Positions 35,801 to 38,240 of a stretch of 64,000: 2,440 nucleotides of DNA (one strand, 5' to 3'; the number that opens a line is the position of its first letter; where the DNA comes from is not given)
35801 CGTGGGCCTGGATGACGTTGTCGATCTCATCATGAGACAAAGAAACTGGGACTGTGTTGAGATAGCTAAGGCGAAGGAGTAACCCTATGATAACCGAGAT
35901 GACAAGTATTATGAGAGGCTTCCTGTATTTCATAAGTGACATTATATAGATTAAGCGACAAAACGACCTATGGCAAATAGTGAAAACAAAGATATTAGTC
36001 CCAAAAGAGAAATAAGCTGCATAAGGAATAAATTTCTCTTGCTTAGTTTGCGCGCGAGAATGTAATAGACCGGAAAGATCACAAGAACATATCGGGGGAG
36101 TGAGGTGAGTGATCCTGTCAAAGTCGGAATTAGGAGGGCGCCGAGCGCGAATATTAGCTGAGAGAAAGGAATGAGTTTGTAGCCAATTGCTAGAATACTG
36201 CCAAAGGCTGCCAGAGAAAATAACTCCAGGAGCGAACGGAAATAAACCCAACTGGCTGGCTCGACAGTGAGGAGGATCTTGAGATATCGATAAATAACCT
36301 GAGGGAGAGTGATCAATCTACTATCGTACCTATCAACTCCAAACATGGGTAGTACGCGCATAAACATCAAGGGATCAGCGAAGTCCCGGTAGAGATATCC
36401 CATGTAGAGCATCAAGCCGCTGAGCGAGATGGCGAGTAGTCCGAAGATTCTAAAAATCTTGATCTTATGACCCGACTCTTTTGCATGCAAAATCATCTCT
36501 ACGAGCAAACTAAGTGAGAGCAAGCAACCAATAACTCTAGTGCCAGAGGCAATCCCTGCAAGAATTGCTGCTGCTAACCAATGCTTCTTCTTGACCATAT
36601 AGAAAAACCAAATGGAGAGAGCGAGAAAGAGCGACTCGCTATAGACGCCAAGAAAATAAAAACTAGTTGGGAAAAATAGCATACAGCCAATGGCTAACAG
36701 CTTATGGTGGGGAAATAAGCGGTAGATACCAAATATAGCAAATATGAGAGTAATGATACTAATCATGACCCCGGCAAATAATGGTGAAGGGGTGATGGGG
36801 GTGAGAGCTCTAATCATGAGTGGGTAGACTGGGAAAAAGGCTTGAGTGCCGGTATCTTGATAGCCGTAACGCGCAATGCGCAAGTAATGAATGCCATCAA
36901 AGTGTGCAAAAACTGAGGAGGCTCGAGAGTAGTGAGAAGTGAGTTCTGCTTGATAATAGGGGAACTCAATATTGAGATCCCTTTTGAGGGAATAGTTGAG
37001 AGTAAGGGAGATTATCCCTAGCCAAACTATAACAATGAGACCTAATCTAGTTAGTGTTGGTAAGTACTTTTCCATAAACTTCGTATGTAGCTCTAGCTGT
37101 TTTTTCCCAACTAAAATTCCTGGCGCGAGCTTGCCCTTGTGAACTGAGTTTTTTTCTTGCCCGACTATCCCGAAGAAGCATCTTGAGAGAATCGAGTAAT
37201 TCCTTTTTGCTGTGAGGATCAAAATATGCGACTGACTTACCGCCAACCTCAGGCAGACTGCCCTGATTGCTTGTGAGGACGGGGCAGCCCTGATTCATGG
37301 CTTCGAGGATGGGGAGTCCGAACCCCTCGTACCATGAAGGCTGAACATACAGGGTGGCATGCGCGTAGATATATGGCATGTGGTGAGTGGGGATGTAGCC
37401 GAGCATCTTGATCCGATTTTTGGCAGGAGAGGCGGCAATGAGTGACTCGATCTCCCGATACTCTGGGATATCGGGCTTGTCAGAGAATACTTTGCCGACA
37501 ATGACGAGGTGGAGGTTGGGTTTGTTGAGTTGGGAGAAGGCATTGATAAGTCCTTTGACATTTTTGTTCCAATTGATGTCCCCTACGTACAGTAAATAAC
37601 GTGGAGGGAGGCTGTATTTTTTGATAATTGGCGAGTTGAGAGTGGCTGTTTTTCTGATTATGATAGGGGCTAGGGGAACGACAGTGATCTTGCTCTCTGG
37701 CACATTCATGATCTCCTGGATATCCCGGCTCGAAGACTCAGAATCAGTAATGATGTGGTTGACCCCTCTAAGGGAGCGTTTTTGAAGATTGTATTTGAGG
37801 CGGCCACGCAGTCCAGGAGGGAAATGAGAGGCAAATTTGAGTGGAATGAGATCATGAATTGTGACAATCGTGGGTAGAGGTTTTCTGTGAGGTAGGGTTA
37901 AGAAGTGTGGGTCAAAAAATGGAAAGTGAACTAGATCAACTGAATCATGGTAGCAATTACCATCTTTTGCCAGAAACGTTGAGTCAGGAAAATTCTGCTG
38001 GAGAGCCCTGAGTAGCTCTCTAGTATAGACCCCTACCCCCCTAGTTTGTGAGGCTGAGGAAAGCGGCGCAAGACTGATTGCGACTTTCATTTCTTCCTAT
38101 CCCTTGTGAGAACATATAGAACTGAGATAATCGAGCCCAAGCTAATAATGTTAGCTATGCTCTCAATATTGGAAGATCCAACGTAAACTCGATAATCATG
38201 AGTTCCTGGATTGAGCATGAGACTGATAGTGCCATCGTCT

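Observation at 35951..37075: Two bacterial PIG-V/Gpi18-like (GT76-type) membrane proteins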

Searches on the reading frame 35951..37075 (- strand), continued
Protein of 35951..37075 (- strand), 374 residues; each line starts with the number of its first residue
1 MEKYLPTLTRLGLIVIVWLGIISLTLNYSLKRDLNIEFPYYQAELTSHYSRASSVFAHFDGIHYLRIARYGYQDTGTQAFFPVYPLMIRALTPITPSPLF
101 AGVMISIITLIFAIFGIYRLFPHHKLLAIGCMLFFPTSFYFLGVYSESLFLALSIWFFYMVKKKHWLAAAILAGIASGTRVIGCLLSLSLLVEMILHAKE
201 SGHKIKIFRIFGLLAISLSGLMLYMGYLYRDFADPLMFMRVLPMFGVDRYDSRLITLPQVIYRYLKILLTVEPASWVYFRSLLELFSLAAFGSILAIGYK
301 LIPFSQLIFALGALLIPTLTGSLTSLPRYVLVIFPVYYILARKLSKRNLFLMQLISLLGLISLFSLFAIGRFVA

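Call 53: search_protein_representatives(alignment_id=A1)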
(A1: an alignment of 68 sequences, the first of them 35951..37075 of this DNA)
Query: 68 sequences, 376 profile positions. Proteins with E-value up to 0.001 (for the whole library): 19939; up to 1e-10: 14421; up to 1e-30: 5339. The best 150 are listed.
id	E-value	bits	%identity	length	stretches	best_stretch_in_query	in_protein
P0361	3.7e-129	447.8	-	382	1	6-376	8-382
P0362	5.1e-122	424.3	-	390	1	7-376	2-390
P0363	7.3e-122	423.8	-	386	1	7-376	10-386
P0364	4.4e-120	417.9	-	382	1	4-376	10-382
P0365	2.1e-119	415.7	-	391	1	2-376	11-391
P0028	4.2e-119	414.7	-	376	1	1-376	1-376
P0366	5.8e-119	414.2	-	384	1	3-376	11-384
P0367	7.8e-119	413.8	-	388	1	2-376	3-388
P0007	1.7e-118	412.7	-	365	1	1-376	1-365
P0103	2.6e-118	412.1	-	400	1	3-376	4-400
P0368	3.7e-118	411.6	-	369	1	7-376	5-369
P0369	4.0e-118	411.5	-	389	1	1-376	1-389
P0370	4.1e-118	411.4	-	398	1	5-376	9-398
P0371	1.1e-117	410.0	-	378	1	4-376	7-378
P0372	1.2e-117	409.9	-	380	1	2-376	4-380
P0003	1.5e-117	409.6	-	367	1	2-376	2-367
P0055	2.6e-112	392.3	-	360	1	12-376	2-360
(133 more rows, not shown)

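Call 54: find_related_loci(query=A1, collection=genome_contigs, flank=4000)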
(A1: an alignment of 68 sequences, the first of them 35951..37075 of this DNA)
Query A1 (374 aa) in genome_contigs; peptide patterns used: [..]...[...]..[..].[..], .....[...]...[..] (x = any residue, [..] = any of these).
599 stretches matched a pattern (row limit reached: there are more); 571 encode a relative of the query (tblastn E <= 1e-3); the best 80 are kept; 80 distinct loci.
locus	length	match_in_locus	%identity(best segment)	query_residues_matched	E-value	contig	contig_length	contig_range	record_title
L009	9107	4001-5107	40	1-374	7e-76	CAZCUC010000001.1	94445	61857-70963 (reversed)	MAG TPA_asm: uncultured Pseudomonadales bacterium isolate SRP286056_co1_428 genome assembly, contig: NODE_173_length_944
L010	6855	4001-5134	41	1-374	1e-74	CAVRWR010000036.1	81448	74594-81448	MAG: uncultured cyanobacterium isolate MFD02832.bin.2.2 genome assembly, contig: contig_18318, whole genome shotgun sequ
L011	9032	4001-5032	48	18-374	5e-69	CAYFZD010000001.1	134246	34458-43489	MAG TPA_asm: uncultured Pseudomonadales bacterium isolate ERP113451_co1_113 genome assembly, contig: NODE_44_length_1342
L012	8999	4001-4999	44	31-374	2e-67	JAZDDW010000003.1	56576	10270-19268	MAG: bacterium isolate MEGAHIT-group-0.11 k141_17061008, whole genome shotgun sequence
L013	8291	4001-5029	39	1-344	7e-64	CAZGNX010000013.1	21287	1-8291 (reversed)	MAG TPA_asm: uncultured Pseudomonadales bacterium isolate SRP192515_co1_89 genome assembly, contig: NODE_2279_length_212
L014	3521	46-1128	38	9-374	8e-64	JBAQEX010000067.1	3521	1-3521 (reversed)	MAG: Microgenomates group bacterium isolate MFD12003_ilm_asm_bin69 k127_56358, whole genome shotgun sequence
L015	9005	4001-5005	40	56-374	2e-60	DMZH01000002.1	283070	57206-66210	MAG TPA_asm: Candidatus Woesebacteria bacterium isolate UBA8517 contig_17954, whole genome shotgun sequence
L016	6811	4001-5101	41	1-374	1e-60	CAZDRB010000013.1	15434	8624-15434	MAG TPA_asm: uncultured Pseudomonadales bacterium isolate SRP093185_co1_60 genome assembly, contig: NODE_2572_length_154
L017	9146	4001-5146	37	1-374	9e-60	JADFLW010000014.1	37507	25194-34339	MAG: Patescibacteria group bacterium isolate B55T1B8 B55T1B8_NODE1534, whole genome shotgun sequence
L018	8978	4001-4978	40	57-374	6e-59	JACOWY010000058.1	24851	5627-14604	MAG: Candidatus Chisholmbacteria bacterium isolate NC_groundwater_139_Ag_S-0.1um_49_11 S4_GD2017_2_S1_scaffold_2037, who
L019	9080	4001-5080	39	37-374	4e-58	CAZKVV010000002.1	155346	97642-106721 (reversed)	MAG TPA_asm: uncultured Pseudomonadales bacterium isolate SRP286056_co2_531 genome assembly, contig: NODE_73_length_1553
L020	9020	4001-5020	39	56-374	3e-58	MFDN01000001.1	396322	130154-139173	MAG: Candidatus Daviesbacteria bacterium RIFCSPLOWO2_01_FULL_39_23 rifcsplowo2_01_scaffold_1, whole genome shotgun seque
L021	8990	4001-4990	37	56-348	4e-57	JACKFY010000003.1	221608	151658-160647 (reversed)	MAG: Pseudomonadales bacterium isolate HK-STAS-PATE-17 HK-STAS-PATE-17_3, whole genome shotgun sequence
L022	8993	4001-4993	40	38-374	4e-57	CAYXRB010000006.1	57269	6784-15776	MAG TPA_asm: uncultured Pseudomonadales bacterium isolate SRP239243_co2_211 genome assembly, contig: NODE_655_length_572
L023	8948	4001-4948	39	37-347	1e-56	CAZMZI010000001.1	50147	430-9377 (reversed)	MAG TPA_asm: uncultured Pseudomonadales bacterium isolate SRP192515_co1_162 genome assembly, contig: NODE_489_length_501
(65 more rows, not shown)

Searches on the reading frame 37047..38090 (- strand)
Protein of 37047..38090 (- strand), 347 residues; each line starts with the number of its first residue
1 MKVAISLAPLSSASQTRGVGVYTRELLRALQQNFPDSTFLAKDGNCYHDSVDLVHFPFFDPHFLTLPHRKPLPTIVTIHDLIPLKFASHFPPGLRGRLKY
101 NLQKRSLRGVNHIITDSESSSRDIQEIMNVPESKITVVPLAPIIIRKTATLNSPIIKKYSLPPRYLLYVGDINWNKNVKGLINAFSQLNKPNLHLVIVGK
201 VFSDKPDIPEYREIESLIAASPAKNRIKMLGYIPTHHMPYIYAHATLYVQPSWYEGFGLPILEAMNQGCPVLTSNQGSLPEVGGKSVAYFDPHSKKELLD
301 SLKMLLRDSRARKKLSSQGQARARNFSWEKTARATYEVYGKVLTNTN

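Call 19: search_protein_families(library=pfam, proteins=[window:37047-38090:-], max_evalue=0.001)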
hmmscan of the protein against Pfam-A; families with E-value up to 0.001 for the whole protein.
window:37047-38090:- (347 aa): 6 families
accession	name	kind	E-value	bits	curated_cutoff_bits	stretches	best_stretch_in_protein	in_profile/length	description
PF00534.26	Glycos_transf_1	-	3.6e-33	115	26.4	1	163-321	15-171/172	Glycosyl transferases group 1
PF13692.12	Glyco_trans_1_4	-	1.3e-24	87.5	27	1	164-308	2-142/142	Glycosyl transferases group 1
PF13439.12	Glyco_transf_4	-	3.8e-13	50.2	28.5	1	51-139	73-163/170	Glycosyltransferase Family 4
PF13579.12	Glyco_trans_4_4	-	2.6e-09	38.1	29.7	1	52-140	73-157/158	Glycosyl transferase 4-like domain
PF13524.12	Glyco_trans_1_2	-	4.2e-07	30.5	25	1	187-332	8-139/144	Glycosyl transferase-like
PF20706.3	GT4-conflict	-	1.3e-06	28.1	26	1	226-276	262-313/385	Family 4 Glycosyltransferase in conflict systems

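Call 68: search_solved_structures(query=window:37047-38090:-, max_evalue=0.001)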
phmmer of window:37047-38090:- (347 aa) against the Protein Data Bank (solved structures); distinct sequences matched with E-value up to 0.001: 20.
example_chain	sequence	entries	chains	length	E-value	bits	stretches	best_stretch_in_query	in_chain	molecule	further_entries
6kih_A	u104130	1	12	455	1.7e-15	60.1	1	165-341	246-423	Tll1590 protein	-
7qsg_A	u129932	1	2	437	2.3e-15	59.6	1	101-344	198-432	D-inositol 3-phosphate glycosyltransferase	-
5i45_A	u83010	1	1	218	7.1e-14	54.7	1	170-344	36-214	Glycosyl transferases group 1 family protein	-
3c4q_A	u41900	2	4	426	2.6e-13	52.9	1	166-347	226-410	Predicted glycosyltransferases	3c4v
3c48_A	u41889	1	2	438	2.8e-13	52.8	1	166-347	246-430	Predicted glycosyltransferases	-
6tvp_A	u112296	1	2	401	4e-11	45.7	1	166-342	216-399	Alpha-maltose-1-phosphate synthase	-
6zj4_AAA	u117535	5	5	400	1.5e-07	34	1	129-326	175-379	Trehalose phosphorylase/synthase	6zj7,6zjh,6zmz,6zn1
2r60_A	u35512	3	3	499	1.1e-06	31.1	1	239-342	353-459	Glycosyl transferase, group 1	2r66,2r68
3fro_A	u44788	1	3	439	6e-05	25.4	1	237-339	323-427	GlgA glycogen synthase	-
2bis_A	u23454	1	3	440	6.1e-05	25.4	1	237-339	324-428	GLGA GLYCOGEN SYNTHASE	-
3l01_A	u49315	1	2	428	8.3e-05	24.9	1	237-339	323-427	GlgA glycogen synthase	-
3s27_A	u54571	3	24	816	0.00012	24.4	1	240-304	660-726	Sucrose synthase 1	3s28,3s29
2jjm_A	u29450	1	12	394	0.00015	24.1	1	155-333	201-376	GLYCOSYL TRANSFERASE, GROUP 1 FAMILY PROTEIN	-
3mbo_A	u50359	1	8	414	0.00018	23.8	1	155-333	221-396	Glycosyltransferase, group 1 family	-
5d00_A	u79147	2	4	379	0.00022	23.6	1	90-290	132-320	N-acetyl-alpha-D-glucosaminyl L-malate synthase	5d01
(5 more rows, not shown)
